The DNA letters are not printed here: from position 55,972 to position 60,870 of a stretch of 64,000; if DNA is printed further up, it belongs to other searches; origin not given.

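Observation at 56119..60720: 1500+-aa secreted subtilisin with five near-identical PKD domains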

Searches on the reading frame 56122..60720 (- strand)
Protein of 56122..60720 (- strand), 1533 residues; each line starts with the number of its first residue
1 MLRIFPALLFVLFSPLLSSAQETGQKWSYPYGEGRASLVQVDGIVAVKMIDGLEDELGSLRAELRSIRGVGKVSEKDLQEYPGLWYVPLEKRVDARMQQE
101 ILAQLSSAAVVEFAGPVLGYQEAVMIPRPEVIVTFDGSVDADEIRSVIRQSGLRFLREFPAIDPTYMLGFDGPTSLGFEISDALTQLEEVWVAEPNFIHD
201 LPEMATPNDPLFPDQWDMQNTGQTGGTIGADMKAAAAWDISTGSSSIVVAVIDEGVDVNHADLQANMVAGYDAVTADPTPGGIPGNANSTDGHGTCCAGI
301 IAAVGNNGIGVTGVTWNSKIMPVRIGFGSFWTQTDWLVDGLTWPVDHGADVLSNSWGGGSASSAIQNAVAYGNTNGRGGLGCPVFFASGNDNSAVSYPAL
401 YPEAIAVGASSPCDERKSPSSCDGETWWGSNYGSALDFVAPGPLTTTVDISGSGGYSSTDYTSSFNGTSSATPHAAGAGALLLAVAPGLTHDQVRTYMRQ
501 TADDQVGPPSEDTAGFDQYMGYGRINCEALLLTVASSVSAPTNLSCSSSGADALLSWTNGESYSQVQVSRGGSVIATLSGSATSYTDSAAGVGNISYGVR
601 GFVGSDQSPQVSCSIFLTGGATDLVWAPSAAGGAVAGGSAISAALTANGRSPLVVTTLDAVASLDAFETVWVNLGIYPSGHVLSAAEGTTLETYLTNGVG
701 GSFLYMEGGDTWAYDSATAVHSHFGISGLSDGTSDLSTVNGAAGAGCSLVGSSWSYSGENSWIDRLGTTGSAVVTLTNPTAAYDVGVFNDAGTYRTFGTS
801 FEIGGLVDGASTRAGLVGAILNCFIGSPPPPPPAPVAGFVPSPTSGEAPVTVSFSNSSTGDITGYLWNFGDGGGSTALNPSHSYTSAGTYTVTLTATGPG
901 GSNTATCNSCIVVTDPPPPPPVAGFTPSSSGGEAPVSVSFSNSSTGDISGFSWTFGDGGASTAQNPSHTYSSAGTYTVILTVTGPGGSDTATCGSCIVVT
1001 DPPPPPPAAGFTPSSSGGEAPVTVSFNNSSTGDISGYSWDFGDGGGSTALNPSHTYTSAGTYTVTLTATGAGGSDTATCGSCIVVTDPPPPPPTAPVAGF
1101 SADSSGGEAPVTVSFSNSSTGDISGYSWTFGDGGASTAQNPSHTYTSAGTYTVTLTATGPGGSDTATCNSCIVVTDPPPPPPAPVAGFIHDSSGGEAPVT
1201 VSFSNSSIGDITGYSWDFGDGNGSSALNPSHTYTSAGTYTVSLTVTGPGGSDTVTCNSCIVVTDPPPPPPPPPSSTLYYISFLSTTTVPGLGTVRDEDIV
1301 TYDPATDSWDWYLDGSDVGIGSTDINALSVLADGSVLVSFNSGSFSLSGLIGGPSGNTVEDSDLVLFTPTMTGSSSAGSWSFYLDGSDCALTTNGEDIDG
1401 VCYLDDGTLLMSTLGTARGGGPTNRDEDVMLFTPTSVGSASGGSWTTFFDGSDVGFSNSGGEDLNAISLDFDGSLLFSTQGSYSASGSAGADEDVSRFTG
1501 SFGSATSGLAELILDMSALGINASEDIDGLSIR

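Call 4: search_protein_families(library=pfam, proteins=[window:56122-60720:-], max_evalue=0.01)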
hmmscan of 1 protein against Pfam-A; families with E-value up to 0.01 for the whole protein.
window:56122-60720:- (1533 aa): 8 families
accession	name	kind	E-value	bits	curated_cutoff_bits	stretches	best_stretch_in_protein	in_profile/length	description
PF18911.6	PKD_4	-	1.1e-94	311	27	5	1093-1167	4-78/85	PKD domain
PF00801.26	PKD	-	4.9e-68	225.6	23.5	5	1101-1169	5-77/80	PKD domain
PF00082.27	Peptidase_S8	-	7.1e-51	173.6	21.8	1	245-523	2-288/288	Subtilase family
PF22352.2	K319L-like_PKD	-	1.5e-08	34.9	27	0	1112-1167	15-79/84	K319L-like, PKD domain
PF17883.6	MBG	-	8.7e-08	33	23.3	0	1111-1159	26-70/97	MBG domain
PF18981.6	InlK_D3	-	1.3e-05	25.6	25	0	1058-1077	48-67/75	Internalin K domain (D3/D4)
PF07686.23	V-set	-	5.2e-05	23.8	26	0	1105-1138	10-41/109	Immunoglobulin V-set domain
PF01835.25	MG2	-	0.00018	22.2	32.8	0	1109-1162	34-87/96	MG2 domain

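Call 5: search_protein_families(library=ncbifam, proteins=[window:56122-60720:-], max_evalue=0.01)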
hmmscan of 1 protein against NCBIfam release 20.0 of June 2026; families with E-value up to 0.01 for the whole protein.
window:56122-60720:- (1533 aa): 9 families
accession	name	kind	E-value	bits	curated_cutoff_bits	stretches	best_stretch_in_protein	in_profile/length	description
TIGR03921.1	T7SS_mycosin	equivalog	1.8e-39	135.8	278.75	1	233-534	2-288/353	type VII secretion-associated serine protease mycosin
NF033595.1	denti_PrtP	equivalog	5.1e-24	84.8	300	2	387-528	372-499/606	dentilisin complex serine proteinase subunit PrtP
TIGR00864.1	PCC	subfamily_domain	2.7e-19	67.2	1861.4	2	1037-1247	1089-1291/2700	polycystin cation channel protein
NF058578.1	CPR_pilus_PamR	equivalog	1.5e-11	43.8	300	0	1038-1074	184-228/297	pilus system RbmA-like protein PamR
TIGR03769.1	P_ac_wall_RPT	domain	1.1e-09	38.6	30.9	0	1055-1074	8-29/41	TIGR03769 domain-containing protein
NF049966.1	QH_SP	equivalog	3.5e-07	29.8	165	1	249-502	2-211/219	subtilisin-like serine protease QhpE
NF033932.1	LapB_rpt_80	domain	1.3e-06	28.5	45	0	1060-1089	1-30/83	LapB repeat-containing protein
TIGR03895.1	protease_PatA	subfamily_domain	0.0003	19.7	421.05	1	293-503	1-201/606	PatA/PatG family cyanobactin maturation protease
NF058595.1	invert_tail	domain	0.0064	16.8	37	0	1044-1078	73-107/113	lipo-invert putative C-terminal anchoring domain-containing protein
